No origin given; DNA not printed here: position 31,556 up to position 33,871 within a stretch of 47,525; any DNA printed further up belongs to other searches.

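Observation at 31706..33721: In-frame fusion of lycopene cyclase (CrtY) and beta-carotene dioxygenase (Brp/Blh), adjacent to a rhodopsin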

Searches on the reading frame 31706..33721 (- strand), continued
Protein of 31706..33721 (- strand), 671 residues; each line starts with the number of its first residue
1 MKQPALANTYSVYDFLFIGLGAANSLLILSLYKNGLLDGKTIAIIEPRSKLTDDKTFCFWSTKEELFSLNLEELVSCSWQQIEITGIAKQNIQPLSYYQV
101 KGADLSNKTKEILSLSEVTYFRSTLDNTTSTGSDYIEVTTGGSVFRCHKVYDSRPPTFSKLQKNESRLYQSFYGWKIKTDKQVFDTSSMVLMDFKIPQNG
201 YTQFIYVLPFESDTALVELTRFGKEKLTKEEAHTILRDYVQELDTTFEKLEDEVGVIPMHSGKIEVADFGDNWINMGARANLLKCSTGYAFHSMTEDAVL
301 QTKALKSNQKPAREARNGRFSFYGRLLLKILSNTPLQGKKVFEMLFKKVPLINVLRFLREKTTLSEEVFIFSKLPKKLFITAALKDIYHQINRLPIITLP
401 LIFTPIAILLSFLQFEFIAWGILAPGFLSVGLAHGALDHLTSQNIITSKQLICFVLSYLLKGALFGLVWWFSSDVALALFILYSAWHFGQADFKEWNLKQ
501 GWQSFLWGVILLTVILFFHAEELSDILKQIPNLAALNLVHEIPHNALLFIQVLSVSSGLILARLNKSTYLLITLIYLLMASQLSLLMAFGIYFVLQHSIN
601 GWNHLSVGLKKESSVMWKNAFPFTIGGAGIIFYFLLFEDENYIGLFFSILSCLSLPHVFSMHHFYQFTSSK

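Call 16: find_related_loci(query=A1, collection=genome_contigs, flank=10000)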
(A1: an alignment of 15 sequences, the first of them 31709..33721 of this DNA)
Query A1 (671 aa) in genome_contigs; peptide patterns used: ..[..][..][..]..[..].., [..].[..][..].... (x = any residue, [..] = any of these).
373 stretches matched a pattern; 274 encode a relative of the query (tblastn E <= 1e-3); the best 80 are kept; 80 distinct loci.
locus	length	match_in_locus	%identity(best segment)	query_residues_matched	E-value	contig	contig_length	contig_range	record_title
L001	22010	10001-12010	84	1-670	0e+0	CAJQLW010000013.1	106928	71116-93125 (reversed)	MAG: uncultured Flavobacteriales bacterium isolate 0.2_20180524_Bin_63_1 genome assembly, contig: c_000000000152, whole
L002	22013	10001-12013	80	1-671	0e+0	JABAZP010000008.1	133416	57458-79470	MAG: Flavobacteriales bacterium isolate HE327_NSB038 NODE_124_length_133416_cov_26.213203, whole genome shotgun sequence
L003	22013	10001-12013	83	1-671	0e+0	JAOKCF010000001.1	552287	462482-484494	Vicingaceae bacterium isolate AH-578-N02 AH-578-N02_NODE_1, whole genome shotgun sequence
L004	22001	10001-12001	78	5-671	0e+0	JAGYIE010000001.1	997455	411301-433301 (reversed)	MAG: Vicingaceae bacterium isolate M30B7 1, whole genome shotgun sequence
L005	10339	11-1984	64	13-671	0e+0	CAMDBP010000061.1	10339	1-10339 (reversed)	MAG: Chitinophaga pinensis isolate MH-21oct19-60 genome assembly, contig: MH-21oct19-C10230, whole genome shotgun sequen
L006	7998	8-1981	64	13-671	0e+0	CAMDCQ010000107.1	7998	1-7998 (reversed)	MAG: Chitinophaga pinensis isolate MiE-16apr19-111 genome assembly, contig: MiE-16apr19-C20708, whole genome shotgun seq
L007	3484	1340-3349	66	1-671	0e+0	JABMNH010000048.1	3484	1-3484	MAG: Flavobacteriales bacterium isolate bin.539 k141_4920689, whole genome shotgun sequence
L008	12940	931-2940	65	1-671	0e+0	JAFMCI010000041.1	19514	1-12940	MAG: Bacteroidia bacterium isolate CPBay_Spr15L08_66 NODE_1623_length_19514_cov_25.638060, whole genome shotgun sequence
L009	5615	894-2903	65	1-671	0e+0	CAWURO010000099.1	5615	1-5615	MAG: uncultured Bacteroidia bacterium isolate HER22_SIP_1000_bin_41 genome assembly, contig: HER22_SP_1000_bin_41-read_6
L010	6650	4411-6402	60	1-665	0e+0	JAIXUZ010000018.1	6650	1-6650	MAG: Bacteroidetes bacterium isolate D1_MAG_00048 pond_D1_MAG_00048_000000000184, whole genome shotgun sequence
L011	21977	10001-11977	58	2-665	0e+0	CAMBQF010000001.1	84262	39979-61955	MAG: Chitinophaga pinensis isolate MiE-14oct19-232 genome assembly, contig: MiE-14oct19-C242, whole genome shotgun seque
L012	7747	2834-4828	57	1-665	0e+0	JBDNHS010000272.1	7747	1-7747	MAG: Candidatus Kapaibacterium sp. isolate concoct.33.ELB k141_608166, whole genome shotgun sequence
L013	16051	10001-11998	56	1-666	0e+0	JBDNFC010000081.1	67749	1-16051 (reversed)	MAG: Bacteroidia bacterium isolate concoct.103.WLB k141_688003, whole genome shotgun sequence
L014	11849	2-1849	57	56-670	0e+0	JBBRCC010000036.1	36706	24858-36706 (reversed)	MAG: Cytophagales bacterium isolate Co_metawrap_2382 Cmw_2382_k141_21295182_length_36706_cov_12.0000, whole genome shotg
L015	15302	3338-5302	53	12-666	0e+0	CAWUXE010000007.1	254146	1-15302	MAG: uncultured Flavobacteriales bacterium isolate HER22_SLD_50_bin_49 genome assembly, contig: HER22_SLD_50_bin_49-read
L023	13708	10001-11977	48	13-671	0e+0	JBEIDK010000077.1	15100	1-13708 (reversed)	MAG: Flavobacteriales bacterium isolate Sample-101-S75-bin-22 Sample_101_S75-bin_22-k141_2046273, whole genome shotgun s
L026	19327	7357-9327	48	10-665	0e+0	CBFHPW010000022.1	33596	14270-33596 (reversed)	MAG: Flavobacteriales bacterium isolate AGTU_80_bin_7_indstr genome assembly, contig: AGTU_80_bin_7_indstr_c22, whole ge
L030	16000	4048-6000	48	13-665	0e+0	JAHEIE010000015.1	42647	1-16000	MAG: Crocinitomicaceae bacterium isolate Ww488 NODE_859_length_42647_cov_3.062338, whole genome shotgun sequence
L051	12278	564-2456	40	13-666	1e-137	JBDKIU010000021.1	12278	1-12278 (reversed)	MAG: Bacteroidota bacterium isolate greatmiami_2019_sw_WHONDRS-S19S_0099_B_bin.77 scaffold_595816, whole genome shotgun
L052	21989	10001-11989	38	5-665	3e-135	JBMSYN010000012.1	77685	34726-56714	MAG: Candidatus Kapaibacteriota bacterium isolate LKB_V5_S17_50percent_par_metabat.85 NODE_60_length_77685_cov_19.971673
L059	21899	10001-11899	39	9-665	1e-131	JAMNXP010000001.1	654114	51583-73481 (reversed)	MAG: Bacteroidia bacterium isolate gw_gwSRR_metabat.15 gw_C1, whole genome shotgun sequence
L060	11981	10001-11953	38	9-666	2e-130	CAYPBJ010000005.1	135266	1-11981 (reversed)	MAG TPA_asm: uncultured Rhizobium sp. isolate SRP219642_co3_8 genome assembly, contig: NODE_46_length_135266_cov_31.0265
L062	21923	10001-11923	37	13-666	7e-130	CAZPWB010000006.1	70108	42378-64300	MAG TPA_asm: uncultured Lishizhenia sp. isolate SRP318679_co1_160 genome assembly, contig: NODE_552_length_70108_cov_14.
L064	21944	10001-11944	39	6-666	5e-129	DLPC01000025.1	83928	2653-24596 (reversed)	MAG TPA_asm: Flavobacteriales bacterium UBA7468 UBA7468_contig_2522, whole genome shotgun sequence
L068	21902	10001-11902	39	9-666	8e-129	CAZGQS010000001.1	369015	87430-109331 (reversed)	MAG TPA_asm: uncultured Rhizobium sp. isolate SRP318679_co1_28 genome assembly, contig: NODE_8_length_369015_cov_16.3640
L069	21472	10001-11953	38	9-666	2e-128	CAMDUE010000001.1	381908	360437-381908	MAG: Chitinophaga pinensis isolate MsE-30jul19-177 genome assembly, contig: MsE-30jul19-C9, whole genome shotgun sequenc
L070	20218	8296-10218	39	12-666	6e-128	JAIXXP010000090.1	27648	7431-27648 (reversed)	MAG: Cryomorphaceae bacterium isolate D4_MAG_00057 pond_D4_MAG_00057_000000000027, whole genome shotgun sequence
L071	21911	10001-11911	39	17-666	4e-128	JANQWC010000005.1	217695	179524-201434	MAG: Crocinitomicaceae bacterium isolate MAG_77 P22051_104_S26_metaspades_1_217695_cov_26, whole genome shotgun sequence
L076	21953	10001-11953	37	12-671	7e-127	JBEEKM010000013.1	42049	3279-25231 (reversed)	MAG: Bacteroidota bacterium isolate columbia_2019_sw_WHONDRS-S19S_0074_A_bin.2 scaffold_0000113, whole genome shotgun se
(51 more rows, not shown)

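Call 26: search_solved_structures(query=window:31709-33721:-, max_evalue=0.01)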
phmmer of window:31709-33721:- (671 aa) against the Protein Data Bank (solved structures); distinct sequences matched with E-value up to 0.01: 0.

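Call 38: predict_structure(alignment_id=A2)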
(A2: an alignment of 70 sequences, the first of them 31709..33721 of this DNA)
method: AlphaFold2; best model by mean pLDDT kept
length: 671 residues; sequences in the alignment: 70
mean_pLDDT: 88.4   pTM: 0.74
mean pLDDT of the five models: 88.4, 86.2, 84.9, 84.7, 80.6
residues with pLDDT >= 90: 399; 70-90: 233; 50-70: 27; < 50: 12
segments of 3 or more residues with pLDDT < 50: 1-8
pLDDT, mean of each block of 10 residues (from residue 1): 43 92 94 94 82 77 93 93 93 93 91 93 78 80 88 87 85 95 94 93 95 95 93 94 93 86 81 89 66 92 90 80 90 92 94 90 93 94 88 88 97 93 90 83 78 88 92 92 94 91 95 95 89 82 91 97 96 97 95 94 88 88 85 76 81 88 74 37
secondary structure, 60 per line:
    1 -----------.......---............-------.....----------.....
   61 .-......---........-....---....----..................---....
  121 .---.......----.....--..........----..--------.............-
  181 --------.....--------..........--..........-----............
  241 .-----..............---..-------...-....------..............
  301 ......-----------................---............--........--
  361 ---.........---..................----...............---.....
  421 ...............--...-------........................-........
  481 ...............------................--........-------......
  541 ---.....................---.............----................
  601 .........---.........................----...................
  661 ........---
elements in order: E12-18 H22-33 E41-45 E56-61 H63-68 E75-79 E81-84 E88-91 E96-101 H102-113 E117-121 E125-131 E136-140 E143-152 E167-179 E189-193 E202-211 E214-223 H229-241 E247-260 E273-275 H277-280 H287-306 H318-333 H337-348 H351-358 H364-372 H376-393 H398-412 H416-435 H448-471 H473-495 H502-517 H520-527 H535-540 H544-564 H568-580 H585-609 H613-637 H642-668

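Call 42: search_protein_families(library=pfam, proteins=[L023:12218-13165:+, L062:5422-6339:+, L070:338-1621:+, L064:14881-15537:-, L062:12045-13187:+, L030:7057-7896:-, L026:5125-7041:+, L076:3980-5410:+, L009:3020-3775:-, L052:13615-15360:+], max_evalue=0.00001)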
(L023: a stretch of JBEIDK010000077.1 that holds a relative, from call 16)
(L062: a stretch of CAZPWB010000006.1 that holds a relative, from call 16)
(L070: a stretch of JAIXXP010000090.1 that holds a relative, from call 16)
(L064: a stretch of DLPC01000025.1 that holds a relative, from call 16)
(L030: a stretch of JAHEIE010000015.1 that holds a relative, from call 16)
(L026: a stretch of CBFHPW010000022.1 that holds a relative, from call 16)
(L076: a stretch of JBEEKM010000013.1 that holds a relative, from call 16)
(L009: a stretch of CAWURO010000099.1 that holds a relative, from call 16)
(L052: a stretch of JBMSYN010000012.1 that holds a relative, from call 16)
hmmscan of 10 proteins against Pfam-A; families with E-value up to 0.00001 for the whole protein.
L023:12218-13165:+ (315 aa): 0 families

L062:5422-6339:+ (305 aa): 2 families
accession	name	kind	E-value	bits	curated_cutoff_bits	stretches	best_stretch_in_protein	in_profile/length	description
PF00005.33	ABC_tran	-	6.6e-32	111.4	25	1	25-166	2-137/137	ABC transporter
PF13304.12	AAA_21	-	8.2e-11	42.9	27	1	145-196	244-300/304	AAA domain, putative AbiEii toxin, Type IV TA system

L070:338-1621:+ (427 aa): 2 families
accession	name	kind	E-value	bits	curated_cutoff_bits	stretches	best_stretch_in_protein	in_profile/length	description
PF00579.31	tRNA-synt_1b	-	1.5e-81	274.3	21.1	1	33-322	8-291/292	tRNA synthetases class I (W and Y)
PF22421.1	SYY_C-terminal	-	3e-10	40.3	27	1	340-422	4-82/83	Tyrosine--tRNA ligase SYY-like C-terminal domain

L064:14881-15537:- (218 aa): 5 families
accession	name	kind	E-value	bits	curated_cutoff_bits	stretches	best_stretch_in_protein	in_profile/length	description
PF12796.13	Ank_2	-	4.8e-11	43.5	27.3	0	69-123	36-88/90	Ankyrin repeats (3 copies)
PF13606.12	Ank_3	-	8e-10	38.4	22.3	0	95-122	2-29/30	Ankyrin repeat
PF13857.12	Ank_5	-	1.5e-09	38.4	27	0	147-197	2-51/56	Ankyrin repeats (many copies)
PF00023.36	Ank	-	2e-09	37.6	21.1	0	95-123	2-30/33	Ankyrin repeat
PF13637.12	Ank_4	-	2e-07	31.6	22.7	0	69-115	4-50/50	Ankyrin repeats (many copies)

L062:12045-13187:+ (380 aa): 0 families

L030:7057-7896:- (279 aa): 4 families
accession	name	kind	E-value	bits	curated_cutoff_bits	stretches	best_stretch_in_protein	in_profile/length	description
PF10728.14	DUF2520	-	4.5e-33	114.1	25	1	149-273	1-124/125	Domain of unknown function (DUF2520)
PF03807.23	F420_oxidored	-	1.6e-08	35.4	21.6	1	28-112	2-90/94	NADP oxidoreductase coenzyme F420-dependent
PF01488.26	Shikimate_DH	-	1.7e-06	28.6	24.3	1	26-94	13-86/138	Shikimate / quinate 5-dehydrogenase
PF10727.15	Rossmann-like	-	4e-06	27.1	23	1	19-120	8-114/131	Rossmann-like domain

L026:5125-7041:+ (638 aa): 1 family
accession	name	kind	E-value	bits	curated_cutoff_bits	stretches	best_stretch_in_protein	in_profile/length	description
PF01053.26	Cys_Met_Meta_PP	-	3.6e-06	26.2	27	0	272-424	56-179/381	Cys/Met metabolism PLP-dependent enzyme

L076:3980-5410:+ (476 aa): 1 family
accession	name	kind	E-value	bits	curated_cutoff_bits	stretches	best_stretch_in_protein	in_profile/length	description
PF04932.20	Wzy_C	-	9e-14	51.9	31.7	1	184-419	2-149/149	O-Antigen ligase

L009:3020-3775:- (251 aa): 1 family
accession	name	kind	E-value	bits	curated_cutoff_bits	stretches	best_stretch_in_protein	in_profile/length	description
PF00535.33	Glycos_transf_2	-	6.3e-13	49.4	23.3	1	9-171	2-167/168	Glycosyl transferase family 2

L052:13615-15360:+ (581 aa): 12 families
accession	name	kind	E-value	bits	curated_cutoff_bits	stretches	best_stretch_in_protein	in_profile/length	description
PF00211.25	Guanylate_cyc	-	2.1e-50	171.3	21.9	1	388-575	6-182/183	Adenylate and Guanylate cyclase catalytic domain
PF13424.12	TPR_12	-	3.6e-38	130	30.1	3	93-164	3-76/77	Tetratricopeptide repeat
PF00515.34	TPR_1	-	2.2e-34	116.3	27.8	2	136-164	4-32/34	Tetratricopeptide repeat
PF07719.23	TPR_2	-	2.4e-22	77.6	27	0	253-283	1-31/34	Tetratricopeptide repeat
PF13374.12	TPR_10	-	8.7e-22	76.9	27.5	0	136-165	5-34/42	Tetratricopeptide repeat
PF13176.12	TPR_7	-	5.9e-20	70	27.9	0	136-165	2-31/36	Tetratricopeptide repeat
PF13181.12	TPR_8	-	6.3e-20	70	25.7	0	135-164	3-32/34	Tetratricopeptide repeat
PF24885.1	TPR_NPHP3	-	2.3e-10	40.7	100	0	178-288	104-218/239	Nephrocystin-3 TPR domain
PF14938.12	SNAP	-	1.4e-08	35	25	1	103-238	44-180/282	Soluble NSF attachment protein, SNAP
PF13414.12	TPR_11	-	3.2e-07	30.4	26.8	0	220-266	1-41/42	TPR repeat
PF13428.12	TPR_14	-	1.7e-06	28.6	23.5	0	219-244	7-32/44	Tetratricopeptide repeat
PF14853.12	Fis1_TPR_C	-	8.1e-06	26.4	25.3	0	99-132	7-40/53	Fis1 C-terminal tetratricopeptide repeat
